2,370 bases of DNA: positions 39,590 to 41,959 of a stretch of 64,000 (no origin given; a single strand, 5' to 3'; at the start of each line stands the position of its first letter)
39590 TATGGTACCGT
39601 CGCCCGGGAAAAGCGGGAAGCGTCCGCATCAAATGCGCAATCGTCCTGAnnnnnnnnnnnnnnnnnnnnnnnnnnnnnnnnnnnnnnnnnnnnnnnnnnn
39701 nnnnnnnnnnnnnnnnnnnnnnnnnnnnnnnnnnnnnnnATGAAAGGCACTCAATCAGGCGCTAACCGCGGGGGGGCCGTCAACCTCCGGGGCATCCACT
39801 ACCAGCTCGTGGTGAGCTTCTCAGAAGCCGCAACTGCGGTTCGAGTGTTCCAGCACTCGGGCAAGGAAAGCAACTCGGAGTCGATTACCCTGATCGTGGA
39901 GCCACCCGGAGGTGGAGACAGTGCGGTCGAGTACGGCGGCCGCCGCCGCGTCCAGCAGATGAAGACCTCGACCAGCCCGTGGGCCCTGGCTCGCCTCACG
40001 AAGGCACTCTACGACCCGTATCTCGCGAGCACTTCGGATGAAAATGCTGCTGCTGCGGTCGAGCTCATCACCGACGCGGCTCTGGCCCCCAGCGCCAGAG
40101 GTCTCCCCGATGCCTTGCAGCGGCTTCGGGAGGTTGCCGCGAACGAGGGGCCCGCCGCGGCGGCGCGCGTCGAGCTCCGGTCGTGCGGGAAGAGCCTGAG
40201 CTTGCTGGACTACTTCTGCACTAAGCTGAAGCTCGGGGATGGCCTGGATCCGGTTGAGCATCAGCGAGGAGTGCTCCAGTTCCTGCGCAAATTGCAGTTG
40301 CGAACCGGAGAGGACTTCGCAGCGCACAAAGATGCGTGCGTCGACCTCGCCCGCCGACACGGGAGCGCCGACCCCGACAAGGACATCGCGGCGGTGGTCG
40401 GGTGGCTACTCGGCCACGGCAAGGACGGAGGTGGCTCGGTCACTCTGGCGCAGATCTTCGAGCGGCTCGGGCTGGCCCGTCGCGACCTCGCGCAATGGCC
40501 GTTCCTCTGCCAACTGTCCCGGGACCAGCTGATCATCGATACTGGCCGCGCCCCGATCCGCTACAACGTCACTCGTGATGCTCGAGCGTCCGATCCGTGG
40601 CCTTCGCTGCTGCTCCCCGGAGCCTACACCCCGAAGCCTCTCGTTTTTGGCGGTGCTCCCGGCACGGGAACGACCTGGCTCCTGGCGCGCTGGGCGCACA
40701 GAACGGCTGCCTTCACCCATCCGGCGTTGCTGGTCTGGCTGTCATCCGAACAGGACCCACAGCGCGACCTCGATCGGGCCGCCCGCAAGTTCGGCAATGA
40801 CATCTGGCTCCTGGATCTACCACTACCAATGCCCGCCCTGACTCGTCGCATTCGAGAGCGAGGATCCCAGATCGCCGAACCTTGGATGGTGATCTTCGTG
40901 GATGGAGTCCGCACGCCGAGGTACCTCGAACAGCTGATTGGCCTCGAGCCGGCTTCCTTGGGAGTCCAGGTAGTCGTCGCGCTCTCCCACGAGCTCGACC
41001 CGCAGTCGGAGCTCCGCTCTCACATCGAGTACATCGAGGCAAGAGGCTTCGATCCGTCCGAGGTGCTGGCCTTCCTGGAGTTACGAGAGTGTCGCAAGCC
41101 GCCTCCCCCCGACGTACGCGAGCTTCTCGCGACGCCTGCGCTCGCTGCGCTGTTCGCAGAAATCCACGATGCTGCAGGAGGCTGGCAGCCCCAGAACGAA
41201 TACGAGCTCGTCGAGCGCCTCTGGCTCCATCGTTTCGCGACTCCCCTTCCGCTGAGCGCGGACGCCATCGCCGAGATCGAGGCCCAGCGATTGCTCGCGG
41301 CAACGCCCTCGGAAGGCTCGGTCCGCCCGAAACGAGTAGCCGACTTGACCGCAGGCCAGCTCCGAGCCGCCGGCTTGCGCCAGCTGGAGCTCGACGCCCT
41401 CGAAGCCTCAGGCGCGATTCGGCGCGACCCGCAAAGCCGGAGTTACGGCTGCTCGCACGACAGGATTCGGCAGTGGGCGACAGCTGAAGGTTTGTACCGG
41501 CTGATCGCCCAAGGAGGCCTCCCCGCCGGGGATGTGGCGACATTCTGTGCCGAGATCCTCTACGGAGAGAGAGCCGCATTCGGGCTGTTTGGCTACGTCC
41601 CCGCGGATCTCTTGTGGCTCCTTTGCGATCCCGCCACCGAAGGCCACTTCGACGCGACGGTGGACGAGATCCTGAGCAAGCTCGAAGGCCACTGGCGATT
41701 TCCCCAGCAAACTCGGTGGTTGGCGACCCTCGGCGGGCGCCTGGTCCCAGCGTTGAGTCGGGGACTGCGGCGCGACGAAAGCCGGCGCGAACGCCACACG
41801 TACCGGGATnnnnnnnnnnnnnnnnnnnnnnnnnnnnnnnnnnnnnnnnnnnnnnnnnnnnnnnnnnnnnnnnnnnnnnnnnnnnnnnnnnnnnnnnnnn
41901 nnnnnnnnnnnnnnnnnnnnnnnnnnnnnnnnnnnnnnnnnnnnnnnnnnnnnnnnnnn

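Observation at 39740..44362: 1540-aa single-gene nuclease / P-loop / HEAT-repeat protein: candidate uncharacterised STAND (Avs-like) defence sensor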

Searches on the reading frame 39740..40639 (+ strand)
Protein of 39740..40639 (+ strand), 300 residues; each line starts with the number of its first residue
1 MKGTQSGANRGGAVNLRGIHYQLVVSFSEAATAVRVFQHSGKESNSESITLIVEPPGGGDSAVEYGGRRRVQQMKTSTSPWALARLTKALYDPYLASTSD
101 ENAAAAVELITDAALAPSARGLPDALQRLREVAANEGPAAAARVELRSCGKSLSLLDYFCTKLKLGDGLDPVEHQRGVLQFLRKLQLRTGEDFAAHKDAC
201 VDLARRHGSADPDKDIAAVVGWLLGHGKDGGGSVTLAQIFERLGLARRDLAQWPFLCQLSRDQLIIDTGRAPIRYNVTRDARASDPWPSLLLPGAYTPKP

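Call 27: search_protein_families(library=padloc, proteins=[window:39740-40639:+], max_evalue=10)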
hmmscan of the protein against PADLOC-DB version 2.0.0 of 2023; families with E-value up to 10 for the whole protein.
window:39740-40639:+ (300 aa): 0 families

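Call 66: predict_structure(alignment_id=A8)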
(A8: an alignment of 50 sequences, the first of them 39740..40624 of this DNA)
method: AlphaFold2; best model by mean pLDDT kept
length: 295 residues; sequences in the alignment: 50
mean_pLDDT: 87.5   pTM: 0.81
mean pLDDT of the five models: 87.5, 86.4, 86.3, 84.4, 81.3
residues with pLDDT >= 90: 188; 70-90: 73; 50-70: 26; < 50: 8
segments of 3 or more residues with pLDDT < 50: 1-5
pLDDT, mean of each block of 10 residues (from residue 1): 50 91 96 83 78 91 92 96 95 75 84 97 97 97 95 96 86 93 96 96 96 97 92 92 91 87 85 70 61 49
secondary structure, 60 per line:
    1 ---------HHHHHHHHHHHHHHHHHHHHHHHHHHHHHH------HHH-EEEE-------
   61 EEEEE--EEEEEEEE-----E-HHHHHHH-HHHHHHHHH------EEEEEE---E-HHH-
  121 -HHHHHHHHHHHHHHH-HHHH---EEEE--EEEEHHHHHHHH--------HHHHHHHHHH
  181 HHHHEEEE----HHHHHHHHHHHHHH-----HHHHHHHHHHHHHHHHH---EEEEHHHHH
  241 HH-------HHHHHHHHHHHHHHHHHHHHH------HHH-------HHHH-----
elements in order: H10-39 E50-53 E61-65 E68-75 H83-89 H91-99 E106-111 H122-136 H138-141 E145-148 E151-154 H155-162 H171-184 E185-188 H193-206 H212-228 E232-235 H236-242 H250-270 H287-290

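Call 70: fold_search(model_id=the predicted structure, library=pdb)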
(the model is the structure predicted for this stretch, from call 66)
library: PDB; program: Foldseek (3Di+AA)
matches with E <= 10: 389; with E <= 0.001: 8
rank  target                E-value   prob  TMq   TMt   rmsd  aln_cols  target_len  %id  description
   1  9nxx_D                4.9e-06  1.00  0.48  0.39   5.6       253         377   14  LmuA_conformation 1 (released 2025-12-17)
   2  9hr5_C                1.0e-05  1.00  0.47  0.37   5.6       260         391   13  Salmonella enterica Lamassu LmuA nuclease tetramer bound to DNA duplex (released 2025-10-01)
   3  8dgc_A                1.1e-05  1.00  0.48  0.09   5.4       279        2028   14  Avs3 bound to phage PhiV-1 terminase (released 2022-08-03)
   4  9hr5_A                1.5e-05  1.00  0.48  0.38   5.7       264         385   14  Salmonella enterica Lamassu LmuA nuclease tetramer bound to DNA duplex (released 2025-10-01)
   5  9nxx_B                1.7e-05  1.00  0.48  0.39   6.0       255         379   14  LmuA_conformation 1 (released 2025-12-17)
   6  8zue_A                5.7e-05  1.00  0.46  0.28   6.0       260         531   11  cryo-electron microscopy (cryo-EM) structure of the Hachiman defense system from Escherichia coli (released 2025-03-26)
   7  9c1m_G                1.7e-04  1.00  0.45  0.32  14.9       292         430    9  HerA-DUF assembly 1 (released 2025-06-04)
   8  9hqx_A                7.9e-04  1.00  0.41  0.34   6.7       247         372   12  Salmonella enterica Lamassu LmuACB bound to DNA duplex (released 2025-10-01)
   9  6vm5                  1.2e-03  1.00  0.43  0.32   5.7       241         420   10  Structure of Moraxella osloensis Cap4 SAVED/CARF-domain containing receptor (released 2020-06-17)
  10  7yib                  1.2e-03  1.00  0.47  0.30   6.3       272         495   14  Crystal structure of wild-type Cap4 SAVED domain-containing receptor from Enterobacter cloacae (released 2023-05-31)
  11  9ux7_C                3.0e-03  1.00  0.40  0.39  11.1       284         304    9  CryoEM Structure of LmuAB-DNA complex (released 2026-03-25)
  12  6wam_B                3.4e-03  1.00  0.40  0.29   6.0       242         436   12  Structure of Acinetobacter baumannii Cap4 SAVED/CARF-domain containing receptor (released 2020-06-17)
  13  6wan_D                3.4e-03  0.99  0.35  0.26   7.1       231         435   14  Structure of Acinetobacter baumannii Cap4 SAVED/CARF-domain containing receptor with the cyclic trinucleotide 3'3'3'-c (released 2020-06-17)
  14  6wam_F                3.8e-03  0.99  0.34  0.26   7.5       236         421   14  Structure of Acinetobacter baumannii Cap4 SAVED/CARF-domain containing receptor (released 2020-06-17)
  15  6wan_F                5.0e-03  0.99  0.39  0.29   6.6       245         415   12  Structure of Acinetobacter baumannii Cap4 SAVED/CARF-domain containing receptor with the cyclic trinucleotide 3'3'3'-c (released 2020-06-17)
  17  7yia                  5.3e-03  1.00  0.47  0.30   6.1       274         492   12  Crystal structure of K74A mutant of Cap4 SAVED domain-containing receptor from Enterobacter cloacae (released 2023-05-31)
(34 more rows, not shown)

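Call 106: search_solved_structures(query=A11, max_evalue=10, show_alignments=3)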
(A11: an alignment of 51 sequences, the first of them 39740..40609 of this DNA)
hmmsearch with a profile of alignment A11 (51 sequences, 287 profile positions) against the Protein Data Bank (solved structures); distinct sequences matched with E-value up to 10: 16.
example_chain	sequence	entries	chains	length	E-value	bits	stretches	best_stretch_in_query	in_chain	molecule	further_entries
6xf2_A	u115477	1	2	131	0.11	15.3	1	116-224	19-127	Nesprin-1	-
3iyk_A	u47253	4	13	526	0.15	14.9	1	108-211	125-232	VP5 | Outer capsid protein VP5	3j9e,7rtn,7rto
6nyk_A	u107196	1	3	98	0.21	14.4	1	187-242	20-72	Design construct XAX_GGDQ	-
8uza_A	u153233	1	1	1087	0.3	13.9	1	108-210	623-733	CRISPR-associated endonuclease Cas9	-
8jtj_A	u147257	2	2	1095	0.31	13.9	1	108-210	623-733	CRISPR-associated endonuclease Cas9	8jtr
5eyg_A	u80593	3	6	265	0.31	13.8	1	78-119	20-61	Inositol monophosphatase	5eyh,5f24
3ryd_A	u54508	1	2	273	0.31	13.8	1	78-119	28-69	Inositol monophosphatase family protein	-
4g61_A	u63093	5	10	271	0.31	13.8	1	78-119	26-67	Inositol monophosphatase family protein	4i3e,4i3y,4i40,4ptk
3qmf_A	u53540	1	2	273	0.32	13.8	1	78-119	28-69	Inositol monophosphatase family protein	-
8uzb_A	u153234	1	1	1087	0.33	13.8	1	108-210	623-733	CRISPR-associated endonuclease Cas9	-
9l6o_F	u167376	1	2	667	0.37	13.6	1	95-212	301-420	Ribonucleoside-diphosphate reductase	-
3mex_A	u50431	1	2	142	0.4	13.5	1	119-213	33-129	Multidrug resistance operon repressor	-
1lnw_A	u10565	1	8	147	0.43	13.4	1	119-213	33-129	Multidrug resistance operon repressor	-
4zzl_A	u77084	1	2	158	0.68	12.7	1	118-213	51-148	MULTIDRUG RESISTANCE OPERON REPRESSOR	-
5j0k_A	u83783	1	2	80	0.72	12.6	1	196-267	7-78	designed protein 2L4HC2_23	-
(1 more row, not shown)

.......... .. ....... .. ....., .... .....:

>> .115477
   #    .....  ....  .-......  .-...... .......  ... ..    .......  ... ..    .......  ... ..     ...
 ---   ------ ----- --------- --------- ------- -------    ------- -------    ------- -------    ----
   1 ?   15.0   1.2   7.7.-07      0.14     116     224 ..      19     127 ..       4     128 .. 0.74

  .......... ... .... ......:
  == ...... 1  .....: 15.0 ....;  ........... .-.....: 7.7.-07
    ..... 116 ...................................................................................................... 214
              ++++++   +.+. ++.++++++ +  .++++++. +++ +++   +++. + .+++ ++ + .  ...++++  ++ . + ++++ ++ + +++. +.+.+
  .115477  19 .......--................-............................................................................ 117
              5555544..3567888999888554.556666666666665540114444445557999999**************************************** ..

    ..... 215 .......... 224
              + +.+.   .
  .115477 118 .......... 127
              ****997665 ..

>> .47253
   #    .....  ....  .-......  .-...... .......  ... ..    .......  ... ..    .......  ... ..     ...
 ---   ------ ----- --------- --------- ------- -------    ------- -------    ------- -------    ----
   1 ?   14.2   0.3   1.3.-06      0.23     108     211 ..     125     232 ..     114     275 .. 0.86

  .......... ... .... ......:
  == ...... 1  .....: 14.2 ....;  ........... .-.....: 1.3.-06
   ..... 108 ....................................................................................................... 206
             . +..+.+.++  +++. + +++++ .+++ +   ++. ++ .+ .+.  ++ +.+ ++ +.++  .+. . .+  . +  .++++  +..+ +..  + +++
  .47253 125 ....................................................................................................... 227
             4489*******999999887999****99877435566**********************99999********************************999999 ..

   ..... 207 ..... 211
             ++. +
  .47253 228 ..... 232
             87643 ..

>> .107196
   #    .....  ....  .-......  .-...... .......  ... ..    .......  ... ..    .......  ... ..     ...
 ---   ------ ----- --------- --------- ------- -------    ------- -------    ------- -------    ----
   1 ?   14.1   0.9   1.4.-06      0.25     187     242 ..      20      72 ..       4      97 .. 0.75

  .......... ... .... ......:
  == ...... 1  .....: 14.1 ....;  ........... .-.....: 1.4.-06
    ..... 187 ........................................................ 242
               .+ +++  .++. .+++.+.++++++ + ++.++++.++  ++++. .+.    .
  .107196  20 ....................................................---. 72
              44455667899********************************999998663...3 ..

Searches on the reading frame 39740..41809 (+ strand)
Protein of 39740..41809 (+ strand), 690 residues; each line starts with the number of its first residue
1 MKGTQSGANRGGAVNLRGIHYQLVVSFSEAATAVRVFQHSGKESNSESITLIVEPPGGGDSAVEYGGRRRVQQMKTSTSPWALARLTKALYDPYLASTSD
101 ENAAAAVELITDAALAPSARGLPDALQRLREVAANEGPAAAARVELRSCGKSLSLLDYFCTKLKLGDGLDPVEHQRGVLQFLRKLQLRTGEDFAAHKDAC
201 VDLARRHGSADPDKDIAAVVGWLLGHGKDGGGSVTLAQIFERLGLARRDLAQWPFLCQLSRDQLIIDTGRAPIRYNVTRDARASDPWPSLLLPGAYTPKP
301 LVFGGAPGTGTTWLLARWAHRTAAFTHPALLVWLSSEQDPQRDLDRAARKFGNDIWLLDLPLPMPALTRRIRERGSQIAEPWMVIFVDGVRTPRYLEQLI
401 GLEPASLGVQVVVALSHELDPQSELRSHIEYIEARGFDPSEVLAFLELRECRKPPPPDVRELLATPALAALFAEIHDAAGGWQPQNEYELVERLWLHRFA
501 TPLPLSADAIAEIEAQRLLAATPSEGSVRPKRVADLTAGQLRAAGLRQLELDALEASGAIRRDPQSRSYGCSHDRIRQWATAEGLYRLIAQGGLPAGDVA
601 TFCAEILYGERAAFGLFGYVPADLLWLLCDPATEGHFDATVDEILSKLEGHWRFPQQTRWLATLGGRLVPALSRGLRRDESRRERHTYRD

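Call 50: predict_structure(alignment_id=A5)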
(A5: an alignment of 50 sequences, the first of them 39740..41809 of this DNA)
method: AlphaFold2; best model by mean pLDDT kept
length: 690 residues; sequences in the alignment: 50
mean_pLDDT: 87.9   pTM: 0.85
mean pLDDT of the five models: 87.9, 86.5, 86.3, 85.0, 84.7
residues with pLDDT >= 90: 439; 70-90: 197; 50-70: 41; < 50: 13
segments of 3 or more residues with pLDDT < 50: 1-9, 525-527
pLDDT, mean of each block of 10 residues (from residue 1): 40 85 94 81 77 89 90 93 90 72 78 94 94 92 87 90 80 90 93 94 92 95 91 92 92 92 95 89 72 74 91 94 88 96 97 93 93 82 95 93 95 90 90 92 93 89 92 91 92 92 94 91 56 79 94 89 82 90 96 94 85 77 96 92 92 81 90 86 77
secondary structure, 60 per line:
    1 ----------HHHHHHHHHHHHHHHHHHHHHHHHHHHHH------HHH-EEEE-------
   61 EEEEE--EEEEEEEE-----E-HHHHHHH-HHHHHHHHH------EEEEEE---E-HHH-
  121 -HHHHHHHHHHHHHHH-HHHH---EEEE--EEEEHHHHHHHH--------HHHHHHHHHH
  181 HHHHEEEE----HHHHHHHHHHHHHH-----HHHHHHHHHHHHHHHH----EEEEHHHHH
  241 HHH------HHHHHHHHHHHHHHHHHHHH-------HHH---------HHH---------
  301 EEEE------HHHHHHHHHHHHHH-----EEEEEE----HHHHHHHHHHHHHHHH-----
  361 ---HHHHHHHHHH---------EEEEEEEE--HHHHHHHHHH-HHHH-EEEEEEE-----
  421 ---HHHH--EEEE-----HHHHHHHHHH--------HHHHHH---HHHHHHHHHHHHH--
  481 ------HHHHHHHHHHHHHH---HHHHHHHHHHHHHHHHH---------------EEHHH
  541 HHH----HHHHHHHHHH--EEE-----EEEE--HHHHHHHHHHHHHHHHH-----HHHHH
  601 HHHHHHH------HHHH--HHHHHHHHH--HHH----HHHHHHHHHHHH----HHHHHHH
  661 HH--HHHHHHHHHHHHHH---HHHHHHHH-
elements in order (helices of 4 or more, strands of 3 or more residues): H11-39 E50-53 E61-65 E68-75 H83-89 H91-99 E106-111 H122-136 H138-141 E145-148 E151-154 H155-162 H171-184 E185-188 H193-206 H212-227 E232-235 H236-243 H250-269 E301-304 H311-324 E330-335 H340-355 H364-373 E383-390 H393-402 H404-407 E409-415 H424-427 E430-433 H439-448 H457-462 H466-478 H487-500 H504-520 H538-543 H548-557 E560-562 E568-571 H574-590 H596-607 H614-617 H620-628 H638-649 H654-662 H665-678 H682-689

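Call 54: fold_search(model_id=the predicted structure, library=pdb)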
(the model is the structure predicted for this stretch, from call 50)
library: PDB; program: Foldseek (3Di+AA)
matches with E <= 10: 1242; with E <= 0.001: 86
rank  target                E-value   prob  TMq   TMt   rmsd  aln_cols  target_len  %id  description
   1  9gu4                  7.1e-08  1.00  0.31  0.41  11.9       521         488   13  Crystal structure of NLRP3 in complex with inhibitor NP3-253 (released 2024-12-11)
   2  5irm_A                1.1e-07  1.00  0.32  0.30  11.1       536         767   14  Crystal structure of rabbit NOD2 in an ADP-bound state (Crystal form2) (released 2016-06-29)
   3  8dgf_B                1.3e-07  1.00  0.36  0.20  12.7       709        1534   10  Avs4 bound to phage PhiV-1 portal (released 2022-08-03)
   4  5irn                  1.5e-07  1.00  0.28  0.26  11.4       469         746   14  Crystal structure of rabbit NOD2 in an ADP-bound state (Crystal form1) (released 2016-06-29)
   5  5irm_C                2.2e-07  1.00  0.29  0.26  11.3       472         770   14  Crystal structure of rabbit NOD2 in an ADP-bound state (Crystal form2) (released 2016-06-29)
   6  8ri2                  3.0e-07  1.00  0.34  0.44  10.1       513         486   12  Crystal structure of NLRP3 in complex with inhibitor NP3-562 (released 2024-01-17)
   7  9hg4                  4.3e-07  1.00  0.30  0.41  11.1       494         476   12  NACHT domain of NLRP3 in complex with DFV890 (released 2025-03-19)
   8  5irl                  4.7e-07  1.00  0.28  0.26  11.2       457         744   14  Crystal structure of rabbit NOD2 SER mutant in an ADP-bound state (released 2016-06-29)
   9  9dh3_A                5.1e-07  1.00  0.34  0.22  14.5       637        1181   12  Cryo-EM structure of NLRP3 complex with Compound C (released 2024-12-25)
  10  8dgf_A                7.9e-07  1.00  0.29  0.16  17.7       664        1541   10  Avs4 bound to phage PhiV-1 portal (released 2022-08-03)
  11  8wsm                  9.4e-07  1.00  0.32  0.42  10.5       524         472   11  NLRP3 NACHT domain in complex with compound 32 (released 2023-11-22)
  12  7wbt_A                1.0e-06  1.00  0.28  0.23  10.3       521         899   11  Crystal structure of bovine NLRP9 (released 2022-04-06)
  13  7pzc_A                1.4e-06  1.00  0.29  0.22  16.6       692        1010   11  Cryo-EM structure of the NLRP3 decamer bound to the inhibitor CRID3 (released 2022-01-26)
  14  9lq2_A                1.7e-06  1.00  0.31  0.24  30.0       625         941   13  Structure of human dimeric NLRP7-TCL1A complex (released 2025-12-10)
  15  7zgu_A                2.1e-06  1.00  0.32  0.28  10.6       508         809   13  Human NLRP3-deltaPYD hexamer (released 2022-05-18)
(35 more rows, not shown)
